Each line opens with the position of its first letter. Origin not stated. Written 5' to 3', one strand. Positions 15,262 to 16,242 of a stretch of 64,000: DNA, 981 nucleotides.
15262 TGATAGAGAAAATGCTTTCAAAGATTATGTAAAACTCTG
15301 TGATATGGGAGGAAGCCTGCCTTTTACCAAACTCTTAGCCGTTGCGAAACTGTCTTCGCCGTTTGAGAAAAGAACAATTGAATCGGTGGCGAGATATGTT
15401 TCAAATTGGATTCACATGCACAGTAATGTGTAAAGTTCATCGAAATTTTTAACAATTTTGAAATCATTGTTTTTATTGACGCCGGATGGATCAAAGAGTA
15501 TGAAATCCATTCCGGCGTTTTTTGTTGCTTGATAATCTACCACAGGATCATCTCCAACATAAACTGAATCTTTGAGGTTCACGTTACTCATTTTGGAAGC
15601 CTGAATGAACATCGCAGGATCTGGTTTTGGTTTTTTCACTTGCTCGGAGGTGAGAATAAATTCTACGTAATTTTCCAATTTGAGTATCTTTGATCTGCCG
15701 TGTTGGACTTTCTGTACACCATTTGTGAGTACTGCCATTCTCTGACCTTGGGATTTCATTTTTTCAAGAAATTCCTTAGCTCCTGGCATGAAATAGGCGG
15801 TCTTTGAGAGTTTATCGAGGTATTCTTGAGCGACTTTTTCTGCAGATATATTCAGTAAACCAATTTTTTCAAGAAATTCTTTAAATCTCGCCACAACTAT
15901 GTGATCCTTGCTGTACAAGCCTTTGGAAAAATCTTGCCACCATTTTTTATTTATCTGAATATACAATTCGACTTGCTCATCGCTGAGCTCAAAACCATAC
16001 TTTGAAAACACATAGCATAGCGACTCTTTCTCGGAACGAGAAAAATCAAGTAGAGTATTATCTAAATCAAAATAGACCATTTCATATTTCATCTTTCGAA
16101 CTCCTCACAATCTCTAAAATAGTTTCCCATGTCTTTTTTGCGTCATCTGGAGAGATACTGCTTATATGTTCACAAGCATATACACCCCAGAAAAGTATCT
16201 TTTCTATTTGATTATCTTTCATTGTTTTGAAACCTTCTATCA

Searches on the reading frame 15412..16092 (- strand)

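Call 77: search_protein_families(library=ncbifam, proteins=[window:15412-16092:-], max_evalue=0.00001)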
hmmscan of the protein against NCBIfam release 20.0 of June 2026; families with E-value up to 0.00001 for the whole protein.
window:15412-16092:- (226 aa): 35 families (the best 25 are shown)
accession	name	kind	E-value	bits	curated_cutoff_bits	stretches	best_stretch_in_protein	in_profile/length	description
TIGR02254.1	YjjG_YfnB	equivalog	8e-55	185.7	159.9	1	3-223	1-219/223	YjjG family noncanonical pyrimidine nucleotidase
NF052576.1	PymNtasePynAStpc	equivalog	2.2e-36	125.6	350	1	1-224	1-227/229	pyrimidine 5'-nucleotidase PynA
NF006976.0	PRK09449.1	equivalog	1.8e-33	115.9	183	1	1-224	1-222/225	pyrimidine 5'-nucleotidase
TIGR02253.1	CTE7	subfamily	4.4e-29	101.8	169.75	1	6-210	5-211/221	TIGR02253 family HAD-type hydrolase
TIGR02252.1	DREG-2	subfamily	2.5e-21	76.4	155.2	1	5-198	2-202/203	HAD hydrolase, REG-2-like, family IA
NF053830.1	RUBPPhHalo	equivalog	1e-19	71.1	330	1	3-212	2-215/234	ribulose-1,5-bisphosphate 5-phosphatase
TIGR01449.2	PGP_bact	equivalog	6e-17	61.9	180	1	85-201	70-185/213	phosphoglycolate phosphatase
NF009695.0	PRK13222.1-2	equivalog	2.7e-15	56.5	225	1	2-210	5-202/226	phosphoglycolate phosphatase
TIGR01662.1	HAD-SF-IIIA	subfamily_domain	1.6e-14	54.2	44.6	1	97-201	22-139/141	HAD-IIIA family hydrolase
NF007854.0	PRK10563.1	equivalog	5.2e-14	52.4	211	1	2-223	3-208/221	6-phosphogluconate phosphatase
NF009698.0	PRK13223.1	equivalog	9.1e-14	51.3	466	1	89-197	91-197/272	phosphoglycolate phosphatase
TIGR01549.1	HAD-SF-IA-v1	subfamily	6.6e-12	46.1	23.3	1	87-194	49-149/149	HAD-IA family hydrolase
NF009804.0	PRK13288.1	equivalog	8.2e-12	45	218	1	103-195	85-176/215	pyrophosphatase PpaX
TIGR01990.1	bPGM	equivalog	2.8e-11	43.7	189.4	1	88-195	78-181/187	beta-phosphoglucomutase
TIGR01509.1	HAD-SF-IA-v3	subfamily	4.6e-11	43.1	29.4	1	66-199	31-153/154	HAD-IA family hydrolase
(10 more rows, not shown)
